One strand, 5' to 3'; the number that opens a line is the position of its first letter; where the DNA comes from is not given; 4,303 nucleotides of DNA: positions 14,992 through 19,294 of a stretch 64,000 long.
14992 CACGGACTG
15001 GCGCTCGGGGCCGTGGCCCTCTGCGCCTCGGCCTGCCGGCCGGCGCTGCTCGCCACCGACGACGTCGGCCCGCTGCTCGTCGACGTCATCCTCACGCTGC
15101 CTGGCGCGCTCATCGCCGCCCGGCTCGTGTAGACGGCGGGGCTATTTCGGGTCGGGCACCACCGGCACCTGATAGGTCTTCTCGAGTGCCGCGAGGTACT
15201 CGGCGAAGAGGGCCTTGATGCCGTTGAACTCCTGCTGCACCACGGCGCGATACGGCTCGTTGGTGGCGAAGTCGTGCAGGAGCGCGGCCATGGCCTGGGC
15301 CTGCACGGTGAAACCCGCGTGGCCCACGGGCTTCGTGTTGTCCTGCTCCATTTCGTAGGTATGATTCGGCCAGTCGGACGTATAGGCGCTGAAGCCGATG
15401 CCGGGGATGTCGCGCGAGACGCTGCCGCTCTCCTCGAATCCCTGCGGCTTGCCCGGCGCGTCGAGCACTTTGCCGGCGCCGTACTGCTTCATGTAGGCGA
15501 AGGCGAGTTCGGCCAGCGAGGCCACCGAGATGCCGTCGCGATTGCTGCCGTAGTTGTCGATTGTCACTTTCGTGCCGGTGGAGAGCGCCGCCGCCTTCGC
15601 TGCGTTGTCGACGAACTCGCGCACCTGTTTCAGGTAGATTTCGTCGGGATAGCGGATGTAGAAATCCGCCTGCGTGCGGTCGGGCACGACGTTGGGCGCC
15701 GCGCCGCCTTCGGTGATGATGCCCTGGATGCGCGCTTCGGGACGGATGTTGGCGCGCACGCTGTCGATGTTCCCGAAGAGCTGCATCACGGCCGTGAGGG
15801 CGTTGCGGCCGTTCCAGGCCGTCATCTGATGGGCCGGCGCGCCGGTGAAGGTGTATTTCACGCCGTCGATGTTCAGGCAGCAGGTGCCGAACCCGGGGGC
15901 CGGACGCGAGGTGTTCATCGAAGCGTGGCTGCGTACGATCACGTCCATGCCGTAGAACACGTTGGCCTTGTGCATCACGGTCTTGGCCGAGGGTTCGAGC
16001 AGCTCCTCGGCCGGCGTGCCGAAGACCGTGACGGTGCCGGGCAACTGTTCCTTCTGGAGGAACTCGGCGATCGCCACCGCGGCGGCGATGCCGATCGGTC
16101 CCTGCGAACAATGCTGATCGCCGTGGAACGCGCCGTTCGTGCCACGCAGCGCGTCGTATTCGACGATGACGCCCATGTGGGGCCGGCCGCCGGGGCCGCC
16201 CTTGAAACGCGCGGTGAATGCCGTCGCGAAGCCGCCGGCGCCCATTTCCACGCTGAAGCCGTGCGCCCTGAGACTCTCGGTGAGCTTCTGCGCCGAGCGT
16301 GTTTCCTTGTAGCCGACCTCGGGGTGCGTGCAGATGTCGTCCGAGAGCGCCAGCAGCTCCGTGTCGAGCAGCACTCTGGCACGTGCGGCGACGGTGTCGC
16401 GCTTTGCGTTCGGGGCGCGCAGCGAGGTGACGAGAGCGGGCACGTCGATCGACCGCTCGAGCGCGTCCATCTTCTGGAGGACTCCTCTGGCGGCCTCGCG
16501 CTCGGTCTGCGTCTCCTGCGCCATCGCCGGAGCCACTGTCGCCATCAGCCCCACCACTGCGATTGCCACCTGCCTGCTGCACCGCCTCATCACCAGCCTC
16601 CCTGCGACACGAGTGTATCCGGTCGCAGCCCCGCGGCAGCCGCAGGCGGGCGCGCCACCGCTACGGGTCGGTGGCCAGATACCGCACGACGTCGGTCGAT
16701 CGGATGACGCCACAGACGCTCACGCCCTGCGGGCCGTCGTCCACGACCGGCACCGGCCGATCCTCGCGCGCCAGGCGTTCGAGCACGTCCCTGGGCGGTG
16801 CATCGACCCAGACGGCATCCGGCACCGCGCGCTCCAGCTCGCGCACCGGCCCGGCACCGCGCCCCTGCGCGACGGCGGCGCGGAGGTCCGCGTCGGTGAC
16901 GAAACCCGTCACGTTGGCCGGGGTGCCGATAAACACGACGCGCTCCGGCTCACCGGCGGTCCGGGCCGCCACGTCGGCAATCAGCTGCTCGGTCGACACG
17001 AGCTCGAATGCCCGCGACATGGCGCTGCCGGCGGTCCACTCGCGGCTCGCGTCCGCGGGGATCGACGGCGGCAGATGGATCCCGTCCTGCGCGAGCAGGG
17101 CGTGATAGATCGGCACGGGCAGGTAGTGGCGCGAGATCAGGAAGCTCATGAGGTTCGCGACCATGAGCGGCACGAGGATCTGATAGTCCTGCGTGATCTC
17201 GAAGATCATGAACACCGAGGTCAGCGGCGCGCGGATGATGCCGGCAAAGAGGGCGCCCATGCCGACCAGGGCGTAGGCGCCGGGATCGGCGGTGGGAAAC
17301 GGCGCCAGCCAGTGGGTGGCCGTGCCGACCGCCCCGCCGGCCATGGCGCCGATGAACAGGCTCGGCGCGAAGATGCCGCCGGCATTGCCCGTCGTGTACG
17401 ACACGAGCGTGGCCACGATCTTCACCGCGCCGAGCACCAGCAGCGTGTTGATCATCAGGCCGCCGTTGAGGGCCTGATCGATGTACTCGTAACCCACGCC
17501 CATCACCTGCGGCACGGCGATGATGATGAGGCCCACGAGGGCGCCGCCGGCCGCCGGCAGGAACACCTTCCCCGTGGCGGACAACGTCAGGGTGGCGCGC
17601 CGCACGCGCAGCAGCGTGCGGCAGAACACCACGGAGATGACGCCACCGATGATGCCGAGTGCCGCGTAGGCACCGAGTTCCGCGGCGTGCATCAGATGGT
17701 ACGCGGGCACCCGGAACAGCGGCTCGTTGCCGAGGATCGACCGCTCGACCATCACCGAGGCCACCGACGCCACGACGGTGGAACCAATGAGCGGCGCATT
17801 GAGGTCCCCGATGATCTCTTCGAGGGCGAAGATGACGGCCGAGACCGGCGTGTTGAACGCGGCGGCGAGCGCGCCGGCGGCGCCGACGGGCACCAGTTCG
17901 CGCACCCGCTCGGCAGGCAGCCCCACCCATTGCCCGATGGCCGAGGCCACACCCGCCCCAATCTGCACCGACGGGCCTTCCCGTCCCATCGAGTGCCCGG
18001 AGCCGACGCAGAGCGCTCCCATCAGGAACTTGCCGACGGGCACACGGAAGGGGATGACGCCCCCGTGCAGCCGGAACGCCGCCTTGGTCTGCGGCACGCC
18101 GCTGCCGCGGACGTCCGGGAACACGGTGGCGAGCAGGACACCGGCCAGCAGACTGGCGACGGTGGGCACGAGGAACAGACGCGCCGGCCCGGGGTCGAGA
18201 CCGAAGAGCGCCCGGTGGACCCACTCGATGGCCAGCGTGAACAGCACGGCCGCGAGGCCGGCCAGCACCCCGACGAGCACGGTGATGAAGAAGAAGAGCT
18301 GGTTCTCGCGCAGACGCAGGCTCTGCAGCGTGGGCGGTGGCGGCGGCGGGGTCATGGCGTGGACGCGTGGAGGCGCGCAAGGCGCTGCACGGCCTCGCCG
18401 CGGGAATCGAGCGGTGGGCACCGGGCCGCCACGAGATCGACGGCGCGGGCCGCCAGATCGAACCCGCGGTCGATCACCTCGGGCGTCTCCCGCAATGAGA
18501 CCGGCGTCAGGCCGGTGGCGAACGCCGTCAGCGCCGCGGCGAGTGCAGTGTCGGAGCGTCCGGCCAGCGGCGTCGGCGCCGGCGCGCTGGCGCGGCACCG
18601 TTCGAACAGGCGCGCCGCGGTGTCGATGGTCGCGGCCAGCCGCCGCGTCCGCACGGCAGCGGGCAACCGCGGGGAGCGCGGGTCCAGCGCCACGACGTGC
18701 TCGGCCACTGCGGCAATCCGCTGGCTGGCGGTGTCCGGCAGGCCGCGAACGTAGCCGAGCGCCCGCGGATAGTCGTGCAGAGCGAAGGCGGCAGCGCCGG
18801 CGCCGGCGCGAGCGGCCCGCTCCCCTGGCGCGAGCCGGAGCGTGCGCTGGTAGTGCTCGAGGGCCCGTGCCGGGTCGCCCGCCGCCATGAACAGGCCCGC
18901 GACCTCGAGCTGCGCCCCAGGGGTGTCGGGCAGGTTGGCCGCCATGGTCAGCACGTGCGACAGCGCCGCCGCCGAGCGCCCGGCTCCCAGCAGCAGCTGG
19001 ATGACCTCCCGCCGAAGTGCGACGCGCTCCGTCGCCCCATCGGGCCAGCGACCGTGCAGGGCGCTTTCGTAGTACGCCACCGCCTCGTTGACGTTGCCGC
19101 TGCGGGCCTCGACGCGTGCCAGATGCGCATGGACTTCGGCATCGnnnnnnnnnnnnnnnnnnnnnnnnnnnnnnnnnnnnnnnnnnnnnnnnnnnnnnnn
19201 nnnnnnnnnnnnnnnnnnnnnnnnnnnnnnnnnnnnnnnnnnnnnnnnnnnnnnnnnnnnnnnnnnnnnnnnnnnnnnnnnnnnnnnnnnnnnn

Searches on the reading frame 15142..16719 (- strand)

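Call 24: search_protein_families(library=pfam, proteins=[window:15142-16719:-], max_evalue=0.0001)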
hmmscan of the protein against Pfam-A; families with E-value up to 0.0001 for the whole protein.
window:15142-16719:- (525 aa): 1 family
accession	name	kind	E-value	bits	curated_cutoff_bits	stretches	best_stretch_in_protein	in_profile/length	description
PF07687.19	M20_dimer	-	4.1e-08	33.6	21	1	284-378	6-103/107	Peptidase dimerisation domain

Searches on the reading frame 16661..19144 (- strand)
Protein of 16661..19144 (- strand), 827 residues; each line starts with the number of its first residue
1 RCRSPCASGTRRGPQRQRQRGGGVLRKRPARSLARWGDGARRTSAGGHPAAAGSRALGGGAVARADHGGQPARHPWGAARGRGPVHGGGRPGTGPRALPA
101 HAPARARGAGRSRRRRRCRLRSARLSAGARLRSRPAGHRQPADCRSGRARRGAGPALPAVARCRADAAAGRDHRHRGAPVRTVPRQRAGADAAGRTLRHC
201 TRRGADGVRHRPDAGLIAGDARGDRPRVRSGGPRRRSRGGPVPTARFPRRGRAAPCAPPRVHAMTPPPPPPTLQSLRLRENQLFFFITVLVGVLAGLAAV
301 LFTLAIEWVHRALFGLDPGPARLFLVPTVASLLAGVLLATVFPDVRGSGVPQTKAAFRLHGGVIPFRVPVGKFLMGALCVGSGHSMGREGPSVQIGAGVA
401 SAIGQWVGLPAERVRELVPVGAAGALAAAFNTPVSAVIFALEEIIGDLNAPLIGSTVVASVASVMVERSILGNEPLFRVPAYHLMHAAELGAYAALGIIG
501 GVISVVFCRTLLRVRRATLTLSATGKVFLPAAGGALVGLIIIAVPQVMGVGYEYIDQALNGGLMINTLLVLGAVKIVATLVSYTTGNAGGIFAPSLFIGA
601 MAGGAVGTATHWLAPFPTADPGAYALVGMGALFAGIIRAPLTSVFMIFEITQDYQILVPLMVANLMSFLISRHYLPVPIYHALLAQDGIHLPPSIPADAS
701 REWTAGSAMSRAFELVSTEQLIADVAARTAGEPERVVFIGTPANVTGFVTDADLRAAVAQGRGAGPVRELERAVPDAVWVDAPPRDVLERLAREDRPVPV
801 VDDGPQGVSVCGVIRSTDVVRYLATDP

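Call 24: search_protein_families(library=pfam, proteins=[window:16661-19144:-], max_evalue=0.0001)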
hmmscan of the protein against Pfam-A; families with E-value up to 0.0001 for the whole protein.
window:16661-19144:- (827 aa): 2 families
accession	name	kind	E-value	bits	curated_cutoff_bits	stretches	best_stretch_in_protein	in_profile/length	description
PF00654.25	Voltage_CLC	-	5.3e-96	322.2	24.8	1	331-672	2-346/346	Voltage gated chloride channel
PF00571.33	CBS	-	3.3e-05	24.6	24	0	775-824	9-56/57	CBS domain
